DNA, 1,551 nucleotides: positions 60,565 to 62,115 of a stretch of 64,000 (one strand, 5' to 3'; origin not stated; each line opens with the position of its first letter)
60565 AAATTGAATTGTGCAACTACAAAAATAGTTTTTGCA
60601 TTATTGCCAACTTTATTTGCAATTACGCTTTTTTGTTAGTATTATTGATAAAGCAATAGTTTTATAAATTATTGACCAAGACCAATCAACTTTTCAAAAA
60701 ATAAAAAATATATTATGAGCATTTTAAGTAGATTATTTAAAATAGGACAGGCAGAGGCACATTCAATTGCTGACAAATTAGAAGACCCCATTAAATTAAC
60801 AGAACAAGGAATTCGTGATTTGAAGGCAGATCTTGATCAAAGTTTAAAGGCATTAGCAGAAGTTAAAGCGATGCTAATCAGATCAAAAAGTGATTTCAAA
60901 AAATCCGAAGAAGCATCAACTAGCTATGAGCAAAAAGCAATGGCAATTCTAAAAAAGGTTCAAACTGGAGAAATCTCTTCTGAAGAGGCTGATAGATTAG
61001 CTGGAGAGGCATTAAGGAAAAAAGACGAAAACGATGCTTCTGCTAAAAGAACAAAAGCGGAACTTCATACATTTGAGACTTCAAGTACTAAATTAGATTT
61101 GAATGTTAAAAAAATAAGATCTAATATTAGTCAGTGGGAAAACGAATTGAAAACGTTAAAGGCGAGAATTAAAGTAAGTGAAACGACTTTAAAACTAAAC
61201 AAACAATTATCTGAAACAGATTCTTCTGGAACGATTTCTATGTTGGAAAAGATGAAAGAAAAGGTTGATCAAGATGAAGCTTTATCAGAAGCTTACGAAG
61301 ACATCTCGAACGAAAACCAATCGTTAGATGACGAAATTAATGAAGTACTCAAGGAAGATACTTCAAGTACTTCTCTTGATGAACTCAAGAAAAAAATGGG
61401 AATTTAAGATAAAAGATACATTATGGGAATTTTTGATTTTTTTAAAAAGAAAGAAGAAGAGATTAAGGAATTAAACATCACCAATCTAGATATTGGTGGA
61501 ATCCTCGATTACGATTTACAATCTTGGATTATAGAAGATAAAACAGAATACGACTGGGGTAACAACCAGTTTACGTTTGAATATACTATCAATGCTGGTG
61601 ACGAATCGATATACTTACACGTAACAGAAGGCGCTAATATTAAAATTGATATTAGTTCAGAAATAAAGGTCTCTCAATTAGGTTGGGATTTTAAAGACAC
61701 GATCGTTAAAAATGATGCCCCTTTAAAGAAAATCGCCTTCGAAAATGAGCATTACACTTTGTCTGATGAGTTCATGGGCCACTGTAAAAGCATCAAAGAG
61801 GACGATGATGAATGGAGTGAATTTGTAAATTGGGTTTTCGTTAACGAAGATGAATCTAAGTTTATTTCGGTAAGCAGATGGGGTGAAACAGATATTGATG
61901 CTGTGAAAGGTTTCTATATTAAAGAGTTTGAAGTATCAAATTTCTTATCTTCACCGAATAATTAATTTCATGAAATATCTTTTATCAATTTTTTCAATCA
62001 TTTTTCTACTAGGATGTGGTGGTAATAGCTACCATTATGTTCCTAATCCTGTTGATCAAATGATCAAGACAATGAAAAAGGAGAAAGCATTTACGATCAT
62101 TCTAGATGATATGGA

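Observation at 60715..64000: Compact PspA/IM30 - DUF4178-like - lipoprotein - 4xDUF350 membrane protein - AdoMetDC (SpeH) module: a candidate polyamine-linked envelope-stress system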

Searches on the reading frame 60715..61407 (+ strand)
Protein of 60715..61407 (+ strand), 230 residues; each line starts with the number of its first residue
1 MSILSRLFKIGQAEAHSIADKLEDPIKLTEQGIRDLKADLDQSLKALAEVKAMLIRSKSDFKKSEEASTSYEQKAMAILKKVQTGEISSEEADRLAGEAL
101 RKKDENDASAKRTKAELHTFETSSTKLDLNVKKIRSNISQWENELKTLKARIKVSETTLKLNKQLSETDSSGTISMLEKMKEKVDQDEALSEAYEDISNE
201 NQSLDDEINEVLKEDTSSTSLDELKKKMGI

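Call 3: search_protein_families(library=pfam, proteins=[window:60715-61407:+], max_evalue=1)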
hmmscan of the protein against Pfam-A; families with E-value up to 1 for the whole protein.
window:60715-61407:+ (230 aa): 10 families
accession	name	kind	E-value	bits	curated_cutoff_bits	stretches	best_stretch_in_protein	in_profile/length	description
PF04012.17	PspA_IM30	-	4.8e-35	121.6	33.9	1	2-226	1-216/220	PspA/IM30 family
PF22746.1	SHOCT-like_DUF2089-C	-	0.0012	18.8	27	1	76-95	4-23/32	SHOCT-like domain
PF19191.5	HEF_HK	-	0.0099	16.8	24.1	0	177-207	24-54/67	HEF_HK domain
PF13125.11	DUF3958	-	0.025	15.3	26.3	1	177-226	17-66/107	Protein of unknown function (DUF3958)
PF09397.16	FtsK_gamma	-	0.03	14.5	30.6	0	2-24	23-45/63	Ftsk gamma domain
PF16088.10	BORCS7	-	0.078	13.6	27.3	0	118-210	11-98/103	BLOC-1-related complex sub-unit 7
PF16360.10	GTP-bdg_M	-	0.25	12.4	29.5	1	109-151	29-71/79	GTP-binding GTPase Middle Region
PF22037.2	PSD13_N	-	0.39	11.1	27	1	26-96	114-184/224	PSD13 N-terminal repeats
PF19443.4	DAHL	-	0.42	10.8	38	1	112-194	8-89/221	DAHL domain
PF00261.25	Tropomyosin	-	0.51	10.2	38.6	0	30-213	47-237/242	Tropomyosin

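Call 4: search_protein_families(library=ncbifam, proteins=[window:60715-61407:+], max_evalue=1)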
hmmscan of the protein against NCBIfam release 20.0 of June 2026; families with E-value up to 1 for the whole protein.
window:60715-61407:+ (230 aa): 8 families
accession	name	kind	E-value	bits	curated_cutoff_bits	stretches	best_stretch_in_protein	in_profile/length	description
TIGR02977.1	phageshock_pspA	equivalog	3.8e-14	52.9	242.95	1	1-228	1-217/219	phage shock protein PspA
NF007974.0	PRK10698.1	equivalog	3.1e-07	30.3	336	1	1-228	1-217/222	phage shock protein PspA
TIGR02168.1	SMC_prok_B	equivalog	5.3e-06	24.5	567.35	1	18-227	687-897/1181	chromosome segregation protein SMC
NF045984.1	StressProtLiaH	equivalog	0.02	14.6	380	1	4-203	3-193/225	stress responsive protein LiaH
TIGR02169.1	SMC_prok_A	equivalog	0.038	11.6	729.4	1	20-217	305-502/1165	chromosome segregation protein SMC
NF033930.1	pneumo_PspA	exception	0.11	11.2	850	1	24-218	122-320/659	pneumococcal surface protein A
TIGR01843.1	type_I_hlyD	subfamily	0.24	10.3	208.65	1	58-211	80-232/422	HlyD family type I secretion periplasmic adaptor subunit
NF002572.0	PRK02224.1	equivalog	0.26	9.5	1087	1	33-217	232-507/888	DNA double-strand break repair ATPase Rad50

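Call 6: search_protein_families(library=padloc, proteins=[window:60715-61407:+], max_evalue=0.1)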
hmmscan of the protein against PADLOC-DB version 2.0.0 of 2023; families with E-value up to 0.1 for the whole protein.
window:60715-61407:+ (230 aa): 5 families
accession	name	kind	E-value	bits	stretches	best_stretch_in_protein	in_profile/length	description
PDLC00006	DruC1|DruC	-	0.00044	16.9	1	14-202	186-365/626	Unknown function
PDLC03868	LmuB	-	0.006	12.9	1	34-212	286-465/1035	-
PDLC01916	CARF6--CARF_CARF_CARF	-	0.026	11.6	1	109-186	141-214/345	-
PDLC03863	LmuB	-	0.063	9.9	0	21-224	245-458/610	-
PDLC00519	JetC1|JetC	-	0.063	9.4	1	12-153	323-465/1097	DUF3584 domain; MukB-like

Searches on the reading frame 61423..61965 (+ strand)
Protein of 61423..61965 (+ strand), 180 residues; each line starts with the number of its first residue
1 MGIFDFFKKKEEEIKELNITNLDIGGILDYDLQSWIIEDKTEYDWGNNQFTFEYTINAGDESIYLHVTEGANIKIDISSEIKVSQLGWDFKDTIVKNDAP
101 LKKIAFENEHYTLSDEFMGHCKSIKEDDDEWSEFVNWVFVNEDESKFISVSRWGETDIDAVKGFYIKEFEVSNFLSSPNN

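Call 3: search_protein_families(library=pfam, proteins=[window:61423-61965:+], max_evalue=1)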
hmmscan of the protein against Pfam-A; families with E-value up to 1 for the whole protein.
window:61423-61965:+ (180 aa): 1 family
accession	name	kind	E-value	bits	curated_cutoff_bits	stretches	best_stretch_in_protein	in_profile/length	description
PF13785.11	DUF4178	-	1.9e-12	47.9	25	1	24-167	2-135/136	Domain of unknown function (DUF4178)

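Call 4: search_protein_families(library=ncbifam, proteins=[window:61423-61965:+], max_evalue=1)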
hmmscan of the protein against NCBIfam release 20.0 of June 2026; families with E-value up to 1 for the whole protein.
window:61423-61965:+ (180 aa): 0 families

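Call 6: search_protein_families(library=padloc, proteins=[window:61423-61965:+], max_evalue=0.1)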
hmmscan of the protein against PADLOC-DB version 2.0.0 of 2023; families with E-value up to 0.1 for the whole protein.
window:61423-61965:+ (180 aa): 0 families

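Call 24: search_solved_structures(query=window:61423-61965:+, max_evalue=10)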
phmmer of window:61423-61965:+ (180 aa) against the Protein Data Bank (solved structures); distinct sequences matched with E-value up to 10: 0.

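Call 45: search_solved_structures(query=A3, max_evalue=10)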
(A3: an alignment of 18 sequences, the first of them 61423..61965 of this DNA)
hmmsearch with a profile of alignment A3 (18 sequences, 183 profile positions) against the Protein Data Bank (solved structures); distinct sequences matched with E-value up to 10: 2.
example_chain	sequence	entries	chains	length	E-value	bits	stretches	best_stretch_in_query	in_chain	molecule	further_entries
8s83_A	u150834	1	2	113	0.059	16.1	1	35-94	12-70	S-layer protein sap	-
7du6_A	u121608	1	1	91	1.3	11.7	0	141-178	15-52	mkDPBB_sym2 protein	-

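Call 53: find_homologous_proteins(query=window:61423-61965:+, max_evalue=0.001)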
Query window:61423-61965:+ (180 aa): 25 proteins with E <= 0.001 among 86 candidates.
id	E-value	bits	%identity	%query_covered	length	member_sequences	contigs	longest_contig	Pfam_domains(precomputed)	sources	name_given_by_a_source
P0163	5.0e-102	358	89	100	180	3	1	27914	PF13785.12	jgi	jgi:hypothetical protein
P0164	4.1e-96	338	84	100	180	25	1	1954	PF13785.12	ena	-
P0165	5.1e-69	250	63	99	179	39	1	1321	PF13785.12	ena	-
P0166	5.1e-69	250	62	99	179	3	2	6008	PF13785.12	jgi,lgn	jgi:hypothetical protein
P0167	7.8e-69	249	61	100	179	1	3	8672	PF13785.12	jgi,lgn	jgi:hypothetical protein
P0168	1.4e-67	245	61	99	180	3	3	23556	PF13785.12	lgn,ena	-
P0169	4.3e-65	237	58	100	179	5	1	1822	PF13785.12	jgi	jgi:hypothetical protein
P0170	5.2e-65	237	59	100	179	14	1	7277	PF13785.12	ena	-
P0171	5.4e-65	237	58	99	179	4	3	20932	PF13785.12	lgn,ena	-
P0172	1.5e-63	232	60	99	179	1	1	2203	PF13785.12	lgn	-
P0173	7.8e-63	230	55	91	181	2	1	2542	PF13785.12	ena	-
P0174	1.9e-61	225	56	99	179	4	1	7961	PF13785.12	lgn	-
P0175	3.1e-61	225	56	99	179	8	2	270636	PF13785.12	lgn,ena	-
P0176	7.7e-44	168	55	76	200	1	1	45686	PF13785.12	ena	-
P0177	1.4e-38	151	46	97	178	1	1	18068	PF13785.12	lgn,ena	-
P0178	3.3e-37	146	46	98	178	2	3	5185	PF13785.12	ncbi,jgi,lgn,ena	-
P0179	2.4e-36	144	37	99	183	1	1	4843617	PF13785.12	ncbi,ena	-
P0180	1.1e-35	141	45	98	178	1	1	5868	PF13785.12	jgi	-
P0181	1.2e-35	141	45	98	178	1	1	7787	PF13785.12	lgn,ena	-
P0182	1.2e-34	138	37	100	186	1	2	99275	PF13785.12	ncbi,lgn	ncbi:MAG: DUF4178 domain-containing protein [Candidatus Cyclobacteriaceae bacterium M3_2C_046]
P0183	1.2e-33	135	43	98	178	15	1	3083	PF13785.12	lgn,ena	-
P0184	4.4e-33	133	36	98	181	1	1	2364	PF13785.12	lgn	-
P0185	1.8e-28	118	36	98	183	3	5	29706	PF13785.12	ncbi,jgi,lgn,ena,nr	ncbi:MAG: hypothetical protein B6I24_01240 [Bacteroidetes bacterium 4572_128]|nr:MAG: hypothetical p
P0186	4.2e-27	113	35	98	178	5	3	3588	PF13785.12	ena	-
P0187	4.3e-22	97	44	64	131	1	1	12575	PF13785.12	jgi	-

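Call 67: predict_structure(alignment_id=A5)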
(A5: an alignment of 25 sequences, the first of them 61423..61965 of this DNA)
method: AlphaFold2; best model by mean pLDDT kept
length: 180 residues; sequences in the alignment: 25
mean_pLDDT: 83.6   pTM: 0.75
mean pLDDT of the five models: 83.6, 82.5, 81.6, 81.1, 80.2
residues with pLDDT >= 90: 76; 70-90: 82; 50-70: 8; < 50: 14
segments of 3 or more residues with pLDDT < 50: 1-13
pLDDT, mean of each block of 10 residues (from residue 1): 43 60 86 90 81 89 88 88 89 90 92 92 80 92 94 90 90 71
secondary structure, 60 per line:
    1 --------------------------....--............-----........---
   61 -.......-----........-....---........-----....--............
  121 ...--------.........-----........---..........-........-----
elements in order: E27-30 E33-44 E50-57 E62-68 E74-81 H83-86 H90-97 E103-106 E109-123 E132-140 E146-153 E157-166 E171-175
